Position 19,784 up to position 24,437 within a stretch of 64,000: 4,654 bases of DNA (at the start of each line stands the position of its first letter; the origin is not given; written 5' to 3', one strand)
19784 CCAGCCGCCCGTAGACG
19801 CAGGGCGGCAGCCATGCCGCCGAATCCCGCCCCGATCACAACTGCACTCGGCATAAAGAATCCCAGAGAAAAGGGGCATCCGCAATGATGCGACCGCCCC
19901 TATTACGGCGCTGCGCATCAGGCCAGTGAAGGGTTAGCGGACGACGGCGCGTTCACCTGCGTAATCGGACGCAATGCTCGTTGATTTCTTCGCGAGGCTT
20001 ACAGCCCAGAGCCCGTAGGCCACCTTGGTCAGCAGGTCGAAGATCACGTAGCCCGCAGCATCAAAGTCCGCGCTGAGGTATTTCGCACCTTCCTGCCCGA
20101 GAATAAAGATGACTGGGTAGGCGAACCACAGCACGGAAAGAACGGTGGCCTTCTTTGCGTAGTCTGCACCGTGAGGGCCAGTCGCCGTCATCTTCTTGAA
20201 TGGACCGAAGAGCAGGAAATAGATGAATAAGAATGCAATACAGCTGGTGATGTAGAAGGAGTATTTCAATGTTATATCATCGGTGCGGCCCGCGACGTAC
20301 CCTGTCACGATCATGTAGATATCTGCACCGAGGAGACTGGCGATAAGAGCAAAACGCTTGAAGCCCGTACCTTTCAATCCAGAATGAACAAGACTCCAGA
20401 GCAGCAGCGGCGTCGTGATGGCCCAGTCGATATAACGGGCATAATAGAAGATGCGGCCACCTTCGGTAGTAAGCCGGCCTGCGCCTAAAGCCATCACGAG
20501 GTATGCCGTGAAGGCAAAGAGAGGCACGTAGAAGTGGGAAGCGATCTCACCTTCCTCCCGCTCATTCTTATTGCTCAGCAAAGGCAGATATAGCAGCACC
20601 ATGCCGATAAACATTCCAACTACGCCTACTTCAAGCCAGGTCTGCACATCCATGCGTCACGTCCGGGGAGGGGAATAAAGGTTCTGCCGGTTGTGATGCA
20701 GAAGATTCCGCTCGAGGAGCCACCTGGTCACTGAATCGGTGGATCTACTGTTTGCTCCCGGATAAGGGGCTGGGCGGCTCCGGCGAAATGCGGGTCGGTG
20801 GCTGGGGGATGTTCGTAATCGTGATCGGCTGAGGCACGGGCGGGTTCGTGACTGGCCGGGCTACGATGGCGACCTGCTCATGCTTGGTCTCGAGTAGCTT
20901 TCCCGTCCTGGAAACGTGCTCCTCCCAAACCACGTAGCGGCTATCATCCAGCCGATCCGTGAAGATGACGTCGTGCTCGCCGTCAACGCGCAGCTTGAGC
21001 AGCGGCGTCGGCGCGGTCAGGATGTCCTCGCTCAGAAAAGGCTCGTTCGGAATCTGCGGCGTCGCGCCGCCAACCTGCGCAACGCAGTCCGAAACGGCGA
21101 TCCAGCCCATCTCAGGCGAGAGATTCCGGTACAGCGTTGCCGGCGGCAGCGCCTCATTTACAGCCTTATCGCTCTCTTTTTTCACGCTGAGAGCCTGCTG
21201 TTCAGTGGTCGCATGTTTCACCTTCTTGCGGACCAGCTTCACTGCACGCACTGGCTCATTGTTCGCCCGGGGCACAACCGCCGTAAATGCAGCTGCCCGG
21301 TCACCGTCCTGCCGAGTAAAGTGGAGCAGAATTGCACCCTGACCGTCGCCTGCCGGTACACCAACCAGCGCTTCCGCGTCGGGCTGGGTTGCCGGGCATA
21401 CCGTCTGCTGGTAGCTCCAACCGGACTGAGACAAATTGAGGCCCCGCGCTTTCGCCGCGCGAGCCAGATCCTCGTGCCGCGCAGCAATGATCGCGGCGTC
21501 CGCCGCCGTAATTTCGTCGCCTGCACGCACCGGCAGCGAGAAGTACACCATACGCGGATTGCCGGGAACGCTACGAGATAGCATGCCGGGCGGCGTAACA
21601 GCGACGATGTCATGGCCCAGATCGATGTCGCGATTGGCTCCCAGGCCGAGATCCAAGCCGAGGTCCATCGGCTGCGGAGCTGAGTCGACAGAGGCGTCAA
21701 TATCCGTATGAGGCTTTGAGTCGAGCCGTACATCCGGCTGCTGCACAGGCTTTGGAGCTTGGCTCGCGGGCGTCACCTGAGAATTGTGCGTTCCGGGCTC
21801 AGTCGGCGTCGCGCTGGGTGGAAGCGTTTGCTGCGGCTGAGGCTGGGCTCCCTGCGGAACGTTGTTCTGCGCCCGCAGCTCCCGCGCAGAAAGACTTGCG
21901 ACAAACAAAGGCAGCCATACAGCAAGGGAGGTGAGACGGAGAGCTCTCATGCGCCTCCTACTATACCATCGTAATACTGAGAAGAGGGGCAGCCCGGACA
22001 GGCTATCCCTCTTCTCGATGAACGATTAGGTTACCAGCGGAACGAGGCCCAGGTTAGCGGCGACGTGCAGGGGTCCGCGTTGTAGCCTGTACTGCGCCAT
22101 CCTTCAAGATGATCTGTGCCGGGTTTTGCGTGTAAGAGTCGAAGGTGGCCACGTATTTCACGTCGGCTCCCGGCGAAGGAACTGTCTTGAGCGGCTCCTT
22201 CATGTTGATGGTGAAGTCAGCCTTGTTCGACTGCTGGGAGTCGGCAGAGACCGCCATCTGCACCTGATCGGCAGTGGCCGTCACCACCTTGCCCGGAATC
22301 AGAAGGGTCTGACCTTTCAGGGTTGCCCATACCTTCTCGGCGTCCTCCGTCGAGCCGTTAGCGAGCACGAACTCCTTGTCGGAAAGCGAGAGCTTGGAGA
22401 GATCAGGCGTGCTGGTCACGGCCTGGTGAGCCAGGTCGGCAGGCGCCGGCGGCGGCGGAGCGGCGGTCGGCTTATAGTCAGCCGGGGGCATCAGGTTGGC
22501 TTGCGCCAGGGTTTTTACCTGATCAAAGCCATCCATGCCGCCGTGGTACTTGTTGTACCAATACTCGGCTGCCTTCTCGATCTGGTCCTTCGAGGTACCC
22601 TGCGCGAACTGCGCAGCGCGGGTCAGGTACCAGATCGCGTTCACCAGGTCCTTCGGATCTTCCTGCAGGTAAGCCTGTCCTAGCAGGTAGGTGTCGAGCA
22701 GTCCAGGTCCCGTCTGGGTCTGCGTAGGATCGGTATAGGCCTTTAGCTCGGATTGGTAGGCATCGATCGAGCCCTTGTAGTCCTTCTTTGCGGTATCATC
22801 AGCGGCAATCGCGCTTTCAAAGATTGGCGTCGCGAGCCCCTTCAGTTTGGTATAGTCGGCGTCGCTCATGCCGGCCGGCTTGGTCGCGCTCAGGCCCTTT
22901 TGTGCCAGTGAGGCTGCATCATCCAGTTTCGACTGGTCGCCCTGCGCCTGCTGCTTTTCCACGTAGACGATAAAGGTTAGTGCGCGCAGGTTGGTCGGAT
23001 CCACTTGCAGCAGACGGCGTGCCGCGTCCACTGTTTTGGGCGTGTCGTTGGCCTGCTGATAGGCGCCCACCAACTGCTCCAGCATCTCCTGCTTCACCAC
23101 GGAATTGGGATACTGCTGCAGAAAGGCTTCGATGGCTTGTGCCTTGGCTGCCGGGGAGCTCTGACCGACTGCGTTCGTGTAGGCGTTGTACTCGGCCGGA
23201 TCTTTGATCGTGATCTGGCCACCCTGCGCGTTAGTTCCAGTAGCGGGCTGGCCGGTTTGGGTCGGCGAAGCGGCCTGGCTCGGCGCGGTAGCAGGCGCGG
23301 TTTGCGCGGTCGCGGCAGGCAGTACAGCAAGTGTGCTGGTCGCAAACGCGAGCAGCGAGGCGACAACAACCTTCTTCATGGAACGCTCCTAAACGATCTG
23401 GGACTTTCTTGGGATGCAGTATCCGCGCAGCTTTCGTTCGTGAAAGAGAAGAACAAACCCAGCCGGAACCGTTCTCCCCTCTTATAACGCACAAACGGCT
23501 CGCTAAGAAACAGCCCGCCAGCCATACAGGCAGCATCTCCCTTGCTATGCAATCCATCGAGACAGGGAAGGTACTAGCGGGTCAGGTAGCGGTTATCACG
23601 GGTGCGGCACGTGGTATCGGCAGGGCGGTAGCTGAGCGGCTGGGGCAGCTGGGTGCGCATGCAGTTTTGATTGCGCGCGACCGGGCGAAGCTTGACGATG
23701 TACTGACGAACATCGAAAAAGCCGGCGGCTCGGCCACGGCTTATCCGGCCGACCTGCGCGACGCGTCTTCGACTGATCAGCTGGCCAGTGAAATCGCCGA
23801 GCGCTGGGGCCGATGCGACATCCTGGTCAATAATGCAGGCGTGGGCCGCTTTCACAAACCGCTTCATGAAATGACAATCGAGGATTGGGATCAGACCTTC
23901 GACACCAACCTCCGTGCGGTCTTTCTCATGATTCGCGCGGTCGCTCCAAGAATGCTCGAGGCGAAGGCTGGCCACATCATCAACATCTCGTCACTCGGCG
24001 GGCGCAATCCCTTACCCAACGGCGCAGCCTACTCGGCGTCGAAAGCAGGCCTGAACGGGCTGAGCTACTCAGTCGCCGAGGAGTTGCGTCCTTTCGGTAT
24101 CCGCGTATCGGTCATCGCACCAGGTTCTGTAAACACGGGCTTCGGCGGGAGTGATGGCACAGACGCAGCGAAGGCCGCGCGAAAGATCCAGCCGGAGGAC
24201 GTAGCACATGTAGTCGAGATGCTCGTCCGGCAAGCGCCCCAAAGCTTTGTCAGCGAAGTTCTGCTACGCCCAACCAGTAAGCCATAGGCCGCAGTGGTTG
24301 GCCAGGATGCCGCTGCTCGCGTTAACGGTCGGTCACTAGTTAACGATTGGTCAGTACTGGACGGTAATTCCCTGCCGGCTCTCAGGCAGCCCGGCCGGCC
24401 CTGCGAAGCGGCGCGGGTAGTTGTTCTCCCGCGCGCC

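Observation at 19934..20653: Opsin carries a DTS helix-C motif with His at the BR-Thr46 position (donor-less pump signature)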

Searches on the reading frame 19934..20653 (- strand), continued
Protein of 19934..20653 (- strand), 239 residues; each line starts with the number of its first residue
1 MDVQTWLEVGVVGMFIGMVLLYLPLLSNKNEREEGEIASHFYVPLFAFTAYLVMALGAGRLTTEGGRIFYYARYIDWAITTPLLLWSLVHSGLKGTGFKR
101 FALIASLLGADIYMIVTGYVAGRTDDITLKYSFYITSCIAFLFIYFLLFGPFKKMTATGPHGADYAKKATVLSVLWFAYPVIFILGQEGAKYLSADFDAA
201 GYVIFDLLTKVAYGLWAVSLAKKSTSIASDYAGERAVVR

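Call 72: search_protein_families(library=ncbifam, proteins=[window:19934-20653:-], max_evalue=0.00001)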
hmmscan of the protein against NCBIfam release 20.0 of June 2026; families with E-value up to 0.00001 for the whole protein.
window:19934-20653:- (239 aa): 0 families

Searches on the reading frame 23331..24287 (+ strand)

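Call 14: search_protein_families(library=pfam, proteins=[window:23331-24287:+])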
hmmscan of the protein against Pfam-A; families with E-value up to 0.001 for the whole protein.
window:23331-24287:+ (318 aa): 6 families
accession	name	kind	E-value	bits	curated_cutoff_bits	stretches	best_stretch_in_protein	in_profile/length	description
PF00106.31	adh_short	-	2.8e-61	206.8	26.6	1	85-273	1-188/195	short chain dehydrogenase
PF13561.12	adh_short_C2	-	2.7e-49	168.3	27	1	91-301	1-219/236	Enoyl-(Acyl carrier protein) reductase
PF08659.16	KR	-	1.4e-11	45.1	22.6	1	87-247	3-162/180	KR domain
PF23441.1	SDR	-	1.6e-10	41.3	27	1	82-299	5-225/258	SDR-like rossmann domain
PF13460.12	NAD_binding_10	-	2.1e-05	24.9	27.2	1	91-295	1-177/184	NAD(P)H-binding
PF01370.27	Epimerase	-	0.00048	20.1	20.9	1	88-206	2-104/240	NAD dependent epimerase/dehydratase family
